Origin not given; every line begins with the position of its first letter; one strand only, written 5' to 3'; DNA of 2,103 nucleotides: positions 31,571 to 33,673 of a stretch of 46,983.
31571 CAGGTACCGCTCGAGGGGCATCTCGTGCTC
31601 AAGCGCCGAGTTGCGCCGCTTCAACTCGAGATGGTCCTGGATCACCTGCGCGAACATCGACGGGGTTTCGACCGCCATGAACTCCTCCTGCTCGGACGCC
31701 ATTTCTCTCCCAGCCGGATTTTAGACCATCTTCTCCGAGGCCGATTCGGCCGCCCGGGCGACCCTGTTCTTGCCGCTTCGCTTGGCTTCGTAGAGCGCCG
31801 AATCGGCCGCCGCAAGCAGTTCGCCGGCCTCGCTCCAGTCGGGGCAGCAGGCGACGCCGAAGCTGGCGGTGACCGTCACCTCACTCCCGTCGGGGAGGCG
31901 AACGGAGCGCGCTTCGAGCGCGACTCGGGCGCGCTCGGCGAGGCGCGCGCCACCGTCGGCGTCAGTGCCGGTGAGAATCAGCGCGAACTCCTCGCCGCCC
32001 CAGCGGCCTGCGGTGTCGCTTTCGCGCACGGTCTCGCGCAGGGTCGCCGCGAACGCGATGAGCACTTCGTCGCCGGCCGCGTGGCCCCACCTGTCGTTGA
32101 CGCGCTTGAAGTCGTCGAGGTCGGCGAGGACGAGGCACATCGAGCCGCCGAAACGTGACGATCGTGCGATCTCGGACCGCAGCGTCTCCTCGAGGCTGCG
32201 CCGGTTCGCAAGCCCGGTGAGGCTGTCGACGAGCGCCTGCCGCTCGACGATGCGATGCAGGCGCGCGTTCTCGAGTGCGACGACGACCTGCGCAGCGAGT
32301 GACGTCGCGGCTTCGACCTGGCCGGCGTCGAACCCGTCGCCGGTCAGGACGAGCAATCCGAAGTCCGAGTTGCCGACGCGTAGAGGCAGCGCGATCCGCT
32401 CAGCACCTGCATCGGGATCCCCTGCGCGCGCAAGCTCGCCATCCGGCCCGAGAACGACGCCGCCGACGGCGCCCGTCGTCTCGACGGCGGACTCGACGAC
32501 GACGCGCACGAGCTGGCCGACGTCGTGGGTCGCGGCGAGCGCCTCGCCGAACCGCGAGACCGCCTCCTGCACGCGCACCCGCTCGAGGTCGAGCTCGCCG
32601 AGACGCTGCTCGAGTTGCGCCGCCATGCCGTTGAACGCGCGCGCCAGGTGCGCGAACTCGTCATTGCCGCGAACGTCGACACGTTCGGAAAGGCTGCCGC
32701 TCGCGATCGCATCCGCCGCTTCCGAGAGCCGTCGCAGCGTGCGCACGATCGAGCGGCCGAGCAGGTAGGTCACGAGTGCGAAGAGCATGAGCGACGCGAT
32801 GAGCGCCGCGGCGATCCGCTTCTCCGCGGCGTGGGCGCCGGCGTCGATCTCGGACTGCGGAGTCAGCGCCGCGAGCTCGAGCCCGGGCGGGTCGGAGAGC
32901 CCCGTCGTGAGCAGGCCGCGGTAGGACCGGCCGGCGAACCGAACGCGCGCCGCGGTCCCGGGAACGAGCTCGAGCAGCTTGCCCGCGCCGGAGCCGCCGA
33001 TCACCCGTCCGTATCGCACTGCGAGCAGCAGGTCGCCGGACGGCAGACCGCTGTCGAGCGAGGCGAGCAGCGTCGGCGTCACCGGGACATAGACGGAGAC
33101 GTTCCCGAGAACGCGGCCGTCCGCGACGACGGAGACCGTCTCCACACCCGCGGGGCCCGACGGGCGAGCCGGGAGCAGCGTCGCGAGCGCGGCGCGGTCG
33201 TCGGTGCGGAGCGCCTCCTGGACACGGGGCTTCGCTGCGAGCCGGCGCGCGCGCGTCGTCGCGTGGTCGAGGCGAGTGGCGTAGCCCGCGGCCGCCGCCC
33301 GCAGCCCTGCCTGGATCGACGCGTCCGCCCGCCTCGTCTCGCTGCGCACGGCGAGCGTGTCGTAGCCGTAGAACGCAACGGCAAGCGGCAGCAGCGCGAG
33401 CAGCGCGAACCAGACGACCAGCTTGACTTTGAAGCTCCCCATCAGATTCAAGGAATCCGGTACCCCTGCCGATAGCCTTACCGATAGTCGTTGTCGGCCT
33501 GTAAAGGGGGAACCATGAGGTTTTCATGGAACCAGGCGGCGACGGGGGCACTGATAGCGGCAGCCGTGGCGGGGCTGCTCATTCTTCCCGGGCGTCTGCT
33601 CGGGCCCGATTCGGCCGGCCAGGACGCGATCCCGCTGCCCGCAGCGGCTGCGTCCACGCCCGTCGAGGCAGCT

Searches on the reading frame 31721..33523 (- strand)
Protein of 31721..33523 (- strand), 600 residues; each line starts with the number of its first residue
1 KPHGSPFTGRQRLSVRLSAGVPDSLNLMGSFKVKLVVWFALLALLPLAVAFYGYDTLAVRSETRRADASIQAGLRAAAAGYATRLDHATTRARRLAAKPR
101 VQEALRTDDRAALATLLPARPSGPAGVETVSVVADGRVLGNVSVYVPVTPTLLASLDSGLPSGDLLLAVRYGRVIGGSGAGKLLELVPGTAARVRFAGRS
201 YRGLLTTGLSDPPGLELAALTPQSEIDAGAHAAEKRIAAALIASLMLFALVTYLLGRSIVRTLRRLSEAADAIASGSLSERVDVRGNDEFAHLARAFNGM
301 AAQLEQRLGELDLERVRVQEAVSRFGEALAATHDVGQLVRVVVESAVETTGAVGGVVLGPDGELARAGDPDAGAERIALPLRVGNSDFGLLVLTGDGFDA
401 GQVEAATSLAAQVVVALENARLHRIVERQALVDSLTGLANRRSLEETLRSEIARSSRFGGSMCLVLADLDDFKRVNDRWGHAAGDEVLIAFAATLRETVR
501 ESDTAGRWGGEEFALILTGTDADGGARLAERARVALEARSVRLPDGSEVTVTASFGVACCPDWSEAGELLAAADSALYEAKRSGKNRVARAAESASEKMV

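Call 9: search_protein_families(library=ncbifam, proteins=[window:31721-33523:-], max_evalue=0.00001)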
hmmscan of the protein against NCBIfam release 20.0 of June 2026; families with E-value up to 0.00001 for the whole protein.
window:31721-33523:- (600 aa): 35 families (the best 25 are shown)
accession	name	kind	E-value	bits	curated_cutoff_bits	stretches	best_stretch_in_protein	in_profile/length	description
TIGR00254.1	GGDEF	domain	4.1e-51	173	37.4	1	427-589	2-165/168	diguanylate cyclase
NF038266.1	diguan_SiaD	equivalog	1.2e-48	165.7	290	1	426-588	90-252/252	biofilm regulation diguanylate cyclase SiaD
NF007423.1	PRK09966.1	equivalog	3.8e-46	157.7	325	1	425-581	234-390/390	diguanylate cyclase DgcN/YfiN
NF007380.0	PRK09894.1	equivalog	1.8e-45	155.6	256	1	423-595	122-291/296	diguanylate cyclase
NF007135.0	PRK09581.1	equivalog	2.8e-41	141.8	474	1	429-591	291-455/457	PleD family two-component system response regulator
NF051473.1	DigCycDgcsShew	equivalog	4e-41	141.3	400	1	402-587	107-287/291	diguanylate cyclase DgcS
NF007599.0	PRK10245.1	equivalog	1.3e-35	122.5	402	1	419-592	199-371/371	diguanylate cyclase AdrA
NF041606.1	dguan_cyc_DgcA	equivalog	7.5e-33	113.9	370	1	388-589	135-337/340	diguanylate cyclase DgcA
NF011955.1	PRK15426.1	equivalog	3.5e-32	111.3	408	1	422-590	390-560/564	cellulose biosynthesis regulator diguanylate cyclase DgcQ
NF047654.1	DiguCycDgcRLepto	equivalog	5e-31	107.7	500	1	408-588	111-293/295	diguanylate cyclase DgcR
NF007298.0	PRK09776.1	equivalog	2.3e-30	105.3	1135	1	421-589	675-843/1111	diguanylate cyclase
NF040885.1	diguan_DgcJ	equivalog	1.7e-26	93.1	500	1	419-586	330-491/493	diguanylate cyclase DgcJ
NF047872.1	GGDEF_GdpS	equivalog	2.1e-25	89.6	400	1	426-588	183-347/355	GGDEF domain-containing protein GdpS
NF045675.1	PhdiestaseDibA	equivalog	2.6e-24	85.5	980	1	428-589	201-362/623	phosphodiesterase DibA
NF007474.0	PRK10060.1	equivalog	6e-23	80.9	782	1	426-588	233-392/663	cyclic di-GMP phosphodiesterase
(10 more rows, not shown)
